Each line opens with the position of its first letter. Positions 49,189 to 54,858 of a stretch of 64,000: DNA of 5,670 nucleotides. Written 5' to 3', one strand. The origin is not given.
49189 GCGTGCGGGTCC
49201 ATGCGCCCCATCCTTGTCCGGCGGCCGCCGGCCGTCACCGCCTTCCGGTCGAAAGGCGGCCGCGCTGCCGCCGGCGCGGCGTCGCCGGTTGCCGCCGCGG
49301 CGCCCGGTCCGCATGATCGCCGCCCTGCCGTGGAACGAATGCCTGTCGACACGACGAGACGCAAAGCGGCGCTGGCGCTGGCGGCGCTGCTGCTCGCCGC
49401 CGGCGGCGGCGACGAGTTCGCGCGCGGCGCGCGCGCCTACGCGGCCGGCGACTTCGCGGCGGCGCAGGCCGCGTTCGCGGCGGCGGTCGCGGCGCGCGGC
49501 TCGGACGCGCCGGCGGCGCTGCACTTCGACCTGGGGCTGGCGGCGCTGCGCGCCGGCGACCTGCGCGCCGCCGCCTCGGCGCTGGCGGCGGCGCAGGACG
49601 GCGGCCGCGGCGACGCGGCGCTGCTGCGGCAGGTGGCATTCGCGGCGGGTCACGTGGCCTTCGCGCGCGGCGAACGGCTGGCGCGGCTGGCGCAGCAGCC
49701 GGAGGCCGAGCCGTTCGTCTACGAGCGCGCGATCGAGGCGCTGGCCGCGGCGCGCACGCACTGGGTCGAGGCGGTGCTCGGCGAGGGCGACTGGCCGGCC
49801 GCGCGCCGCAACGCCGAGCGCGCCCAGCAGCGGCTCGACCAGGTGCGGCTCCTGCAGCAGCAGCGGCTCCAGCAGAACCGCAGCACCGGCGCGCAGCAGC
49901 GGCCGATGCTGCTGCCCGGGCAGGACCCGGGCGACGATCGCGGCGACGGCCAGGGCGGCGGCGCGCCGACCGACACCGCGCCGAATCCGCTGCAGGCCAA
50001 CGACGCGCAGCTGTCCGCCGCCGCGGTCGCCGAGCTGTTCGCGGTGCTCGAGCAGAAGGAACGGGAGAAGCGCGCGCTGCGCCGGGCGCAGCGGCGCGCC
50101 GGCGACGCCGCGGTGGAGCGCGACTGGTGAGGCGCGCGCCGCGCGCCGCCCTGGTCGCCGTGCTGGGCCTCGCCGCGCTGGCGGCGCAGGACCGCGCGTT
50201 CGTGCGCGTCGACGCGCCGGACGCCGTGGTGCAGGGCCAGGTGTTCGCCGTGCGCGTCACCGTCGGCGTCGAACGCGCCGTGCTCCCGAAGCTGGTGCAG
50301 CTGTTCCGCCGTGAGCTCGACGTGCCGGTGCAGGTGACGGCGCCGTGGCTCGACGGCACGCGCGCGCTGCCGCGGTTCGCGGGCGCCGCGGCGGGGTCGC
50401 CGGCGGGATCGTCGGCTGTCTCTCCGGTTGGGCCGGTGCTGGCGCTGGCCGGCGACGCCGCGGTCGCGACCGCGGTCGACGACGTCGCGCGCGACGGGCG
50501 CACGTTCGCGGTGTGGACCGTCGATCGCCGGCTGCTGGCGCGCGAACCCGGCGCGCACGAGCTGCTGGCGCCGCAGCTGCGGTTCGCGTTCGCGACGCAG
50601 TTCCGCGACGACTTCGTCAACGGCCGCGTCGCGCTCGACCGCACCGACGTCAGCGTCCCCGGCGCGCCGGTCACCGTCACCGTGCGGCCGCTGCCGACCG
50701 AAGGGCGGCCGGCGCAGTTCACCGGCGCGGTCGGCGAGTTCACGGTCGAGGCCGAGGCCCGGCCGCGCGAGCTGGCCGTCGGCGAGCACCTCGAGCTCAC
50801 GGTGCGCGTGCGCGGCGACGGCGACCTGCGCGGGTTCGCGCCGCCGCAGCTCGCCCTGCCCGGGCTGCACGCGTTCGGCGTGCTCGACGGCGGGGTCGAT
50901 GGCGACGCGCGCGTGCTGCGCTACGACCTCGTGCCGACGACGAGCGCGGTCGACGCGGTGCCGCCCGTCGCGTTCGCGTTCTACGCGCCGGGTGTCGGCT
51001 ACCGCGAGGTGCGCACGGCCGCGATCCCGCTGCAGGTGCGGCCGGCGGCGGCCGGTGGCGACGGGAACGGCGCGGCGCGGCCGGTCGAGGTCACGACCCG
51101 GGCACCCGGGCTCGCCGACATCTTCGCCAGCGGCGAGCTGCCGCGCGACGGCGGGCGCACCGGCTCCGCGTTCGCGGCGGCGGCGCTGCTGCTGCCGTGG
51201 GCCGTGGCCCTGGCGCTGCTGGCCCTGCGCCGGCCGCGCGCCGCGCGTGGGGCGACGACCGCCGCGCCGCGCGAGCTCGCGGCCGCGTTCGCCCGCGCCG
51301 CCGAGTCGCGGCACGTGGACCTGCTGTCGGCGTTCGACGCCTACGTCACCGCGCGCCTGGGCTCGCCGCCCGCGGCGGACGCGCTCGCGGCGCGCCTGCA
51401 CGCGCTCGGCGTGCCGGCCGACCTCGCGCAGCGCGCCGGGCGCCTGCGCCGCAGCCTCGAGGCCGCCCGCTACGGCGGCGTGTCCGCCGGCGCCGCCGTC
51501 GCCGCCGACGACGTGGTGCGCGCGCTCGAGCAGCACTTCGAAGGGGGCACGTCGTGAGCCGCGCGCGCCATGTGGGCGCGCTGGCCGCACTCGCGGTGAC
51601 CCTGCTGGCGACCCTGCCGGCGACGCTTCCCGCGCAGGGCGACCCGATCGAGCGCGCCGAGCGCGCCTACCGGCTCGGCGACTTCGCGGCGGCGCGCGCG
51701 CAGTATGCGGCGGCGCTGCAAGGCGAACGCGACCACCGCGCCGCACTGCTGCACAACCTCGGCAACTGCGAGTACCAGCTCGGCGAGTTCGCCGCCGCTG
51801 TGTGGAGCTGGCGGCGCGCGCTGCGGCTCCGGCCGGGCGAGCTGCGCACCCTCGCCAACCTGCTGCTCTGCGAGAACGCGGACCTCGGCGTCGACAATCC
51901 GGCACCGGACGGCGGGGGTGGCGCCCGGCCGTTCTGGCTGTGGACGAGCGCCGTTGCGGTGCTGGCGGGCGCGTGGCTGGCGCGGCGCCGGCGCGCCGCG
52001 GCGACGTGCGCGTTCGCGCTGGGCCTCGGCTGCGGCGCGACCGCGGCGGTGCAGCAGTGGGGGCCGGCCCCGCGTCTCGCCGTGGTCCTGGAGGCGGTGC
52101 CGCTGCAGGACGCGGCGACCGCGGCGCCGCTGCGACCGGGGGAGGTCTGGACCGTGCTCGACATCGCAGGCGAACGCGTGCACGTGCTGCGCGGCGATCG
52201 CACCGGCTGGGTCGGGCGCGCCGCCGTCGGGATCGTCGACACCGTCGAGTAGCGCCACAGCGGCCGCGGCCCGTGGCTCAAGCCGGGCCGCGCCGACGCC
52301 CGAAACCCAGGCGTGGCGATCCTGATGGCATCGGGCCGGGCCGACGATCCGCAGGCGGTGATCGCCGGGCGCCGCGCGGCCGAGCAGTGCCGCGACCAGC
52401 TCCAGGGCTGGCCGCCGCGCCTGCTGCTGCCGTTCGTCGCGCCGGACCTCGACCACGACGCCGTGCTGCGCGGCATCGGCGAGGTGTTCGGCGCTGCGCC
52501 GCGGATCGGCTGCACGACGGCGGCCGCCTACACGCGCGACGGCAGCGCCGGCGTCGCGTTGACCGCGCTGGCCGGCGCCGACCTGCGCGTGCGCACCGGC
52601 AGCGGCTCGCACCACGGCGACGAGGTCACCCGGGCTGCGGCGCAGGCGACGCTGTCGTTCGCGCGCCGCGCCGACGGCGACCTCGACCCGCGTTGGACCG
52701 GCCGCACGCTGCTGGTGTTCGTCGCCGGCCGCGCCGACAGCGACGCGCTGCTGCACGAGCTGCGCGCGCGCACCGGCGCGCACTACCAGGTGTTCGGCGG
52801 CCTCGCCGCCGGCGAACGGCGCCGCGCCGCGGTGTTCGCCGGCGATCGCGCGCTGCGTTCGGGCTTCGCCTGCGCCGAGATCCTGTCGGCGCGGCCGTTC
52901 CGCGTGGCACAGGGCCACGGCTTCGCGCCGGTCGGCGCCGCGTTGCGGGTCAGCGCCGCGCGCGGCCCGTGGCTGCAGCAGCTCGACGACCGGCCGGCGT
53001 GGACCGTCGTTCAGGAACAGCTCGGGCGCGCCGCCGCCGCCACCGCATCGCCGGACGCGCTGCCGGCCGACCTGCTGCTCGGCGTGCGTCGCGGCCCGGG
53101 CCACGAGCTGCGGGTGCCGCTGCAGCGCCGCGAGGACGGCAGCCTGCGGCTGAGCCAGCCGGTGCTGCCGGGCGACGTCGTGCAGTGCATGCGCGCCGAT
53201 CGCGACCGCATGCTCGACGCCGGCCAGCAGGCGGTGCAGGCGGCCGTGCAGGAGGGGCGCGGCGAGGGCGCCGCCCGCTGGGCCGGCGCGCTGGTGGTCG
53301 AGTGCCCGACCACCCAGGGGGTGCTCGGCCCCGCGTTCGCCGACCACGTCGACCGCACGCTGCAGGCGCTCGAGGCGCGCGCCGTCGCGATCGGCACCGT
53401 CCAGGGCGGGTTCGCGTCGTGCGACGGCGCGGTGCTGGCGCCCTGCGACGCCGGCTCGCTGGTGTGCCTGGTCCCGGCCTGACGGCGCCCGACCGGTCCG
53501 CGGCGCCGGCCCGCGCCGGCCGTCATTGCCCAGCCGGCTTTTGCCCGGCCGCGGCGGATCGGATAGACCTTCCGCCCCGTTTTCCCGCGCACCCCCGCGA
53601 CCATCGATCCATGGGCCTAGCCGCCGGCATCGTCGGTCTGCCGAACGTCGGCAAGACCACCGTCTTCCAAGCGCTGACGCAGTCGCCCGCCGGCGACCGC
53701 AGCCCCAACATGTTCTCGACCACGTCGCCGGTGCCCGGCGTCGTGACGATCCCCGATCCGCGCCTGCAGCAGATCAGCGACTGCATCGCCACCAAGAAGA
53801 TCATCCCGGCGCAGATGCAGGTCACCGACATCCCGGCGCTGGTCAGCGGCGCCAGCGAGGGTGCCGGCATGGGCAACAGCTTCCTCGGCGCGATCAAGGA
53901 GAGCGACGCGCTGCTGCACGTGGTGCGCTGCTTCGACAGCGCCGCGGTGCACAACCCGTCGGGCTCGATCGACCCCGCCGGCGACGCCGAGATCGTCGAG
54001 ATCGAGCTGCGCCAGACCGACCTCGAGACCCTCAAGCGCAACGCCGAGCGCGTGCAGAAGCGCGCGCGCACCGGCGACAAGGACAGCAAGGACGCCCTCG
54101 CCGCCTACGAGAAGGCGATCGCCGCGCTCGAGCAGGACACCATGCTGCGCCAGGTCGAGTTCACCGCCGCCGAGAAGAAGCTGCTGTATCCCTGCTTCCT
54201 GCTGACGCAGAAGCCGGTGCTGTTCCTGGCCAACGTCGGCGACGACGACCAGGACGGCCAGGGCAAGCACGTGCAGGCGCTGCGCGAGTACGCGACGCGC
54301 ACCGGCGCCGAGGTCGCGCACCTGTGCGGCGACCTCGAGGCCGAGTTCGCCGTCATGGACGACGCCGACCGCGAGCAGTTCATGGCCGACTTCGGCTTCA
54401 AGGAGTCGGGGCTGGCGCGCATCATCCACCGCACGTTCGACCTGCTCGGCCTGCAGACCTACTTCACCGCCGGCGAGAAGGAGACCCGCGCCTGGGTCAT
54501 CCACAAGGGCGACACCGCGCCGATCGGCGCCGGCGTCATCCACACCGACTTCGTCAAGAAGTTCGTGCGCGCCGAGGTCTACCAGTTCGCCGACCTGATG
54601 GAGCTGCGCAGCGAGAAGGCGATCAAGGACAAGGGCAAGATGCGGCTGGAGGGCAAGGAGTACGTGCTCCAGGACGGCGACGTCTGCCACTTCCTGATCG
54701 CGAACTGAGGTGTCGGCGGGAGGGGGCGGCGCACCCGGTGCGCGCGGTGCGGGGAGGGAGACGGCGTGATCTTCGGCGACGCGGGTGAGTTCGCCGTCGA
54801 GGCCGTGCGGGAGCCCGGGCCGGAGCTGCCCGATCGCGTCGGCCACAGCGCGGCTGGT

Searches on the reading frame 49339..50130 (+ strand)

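Call 68: search_protein_families(library=pfam, proteins=[window:49339-50130:+], max_evalue=0.001)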
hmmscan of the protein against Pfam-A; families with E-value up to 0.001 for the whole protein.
window:49339-50130:+ (263 aa): 1 family
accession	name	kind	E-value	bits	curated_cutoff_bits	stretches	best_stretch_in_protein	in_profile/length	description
PF13432.12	TPR_16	-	0.00054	20.8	32.7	1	28-92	2-64/65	Tetratricopeptide repeat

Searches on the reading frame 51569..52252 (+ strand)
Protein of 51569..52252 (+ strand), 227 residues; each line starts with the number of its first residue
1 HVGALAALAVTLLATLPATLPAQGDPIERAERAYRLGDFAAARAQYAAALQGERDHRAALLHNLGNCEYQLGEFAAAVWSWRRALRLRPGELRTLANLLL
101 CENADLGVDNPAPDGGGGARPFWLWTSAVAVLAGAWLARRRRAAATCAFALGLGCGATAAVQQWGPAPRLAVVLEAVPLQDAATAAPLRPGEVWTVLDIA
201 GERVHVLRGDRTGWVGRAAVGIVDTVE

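Call 68: search_protein_families(library=pfam, proteins=[window:51569-52252:+], max_evalue=0.001)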
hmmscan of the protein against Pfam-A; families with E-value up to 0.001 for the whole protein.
window:51569-52252:+ (227 aa): 5 families
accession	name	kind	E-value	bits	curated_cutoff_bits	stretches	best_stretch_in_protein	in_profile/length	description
PF07719.23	TPR_2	-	5.6e-06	26.5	27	1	58-90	1-33/34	Tetratricopeptide repeat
PF13432.12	TPR_16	-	6.1e-05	23.8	32.7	1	29-90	3-63/65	Tetratricopeptide repeat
PF13414.12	TPR_11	-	0.00011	22.3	26.8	0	65-89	1-25/42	TPR repeat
PF00515.34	TPR_1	-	0.00068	19.8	27.8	1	58-89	1-32/34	Tetratricopeptide repeat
PF13428.12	TPR_14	-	0.00083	20.3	23.5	0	59-98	2-41/44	Tetratricopeptide repeat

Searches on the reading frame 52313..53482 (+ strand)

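Call 68: search_protein_families(library=pfam, proteins=[window:52313-53482:+], max_evalue=0.001)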
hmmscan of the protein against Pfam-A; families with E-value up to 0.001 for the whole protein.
window:52313-53482:+ (389 aa): 2 families
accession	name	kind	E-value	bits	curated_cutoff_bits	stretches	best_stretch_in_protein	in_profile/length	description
PF08495.15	FIST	-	2.3e-23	83.5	23.2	1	37-227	2-189/189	FIST N domain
PF10442.14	FIST_C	-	2.7e-12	47.4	28.5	1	232-361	4-122/131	FIST C domain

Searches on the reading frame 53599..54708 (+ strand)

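Call 68: search_protein_families(library=pfam, proteins=[window:53599-54708:+], max_evalue=0.001)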
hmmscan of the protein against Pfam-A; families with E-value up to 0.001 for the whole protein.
window:53599-54708:+ (369 aa): 2 families
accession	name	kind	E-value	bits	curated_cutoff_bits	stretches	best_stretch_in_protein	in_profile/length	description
PF06071.19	YchF-GTPase_C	-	1.1e-34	118.8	27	1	285-366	1-82/84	Protein of unknown function (DUF933)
PF01926.29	MMR_HSR1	-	2.6e-13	50.5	21.9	1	10-112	3-85/113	50S ribosome-binding GTPase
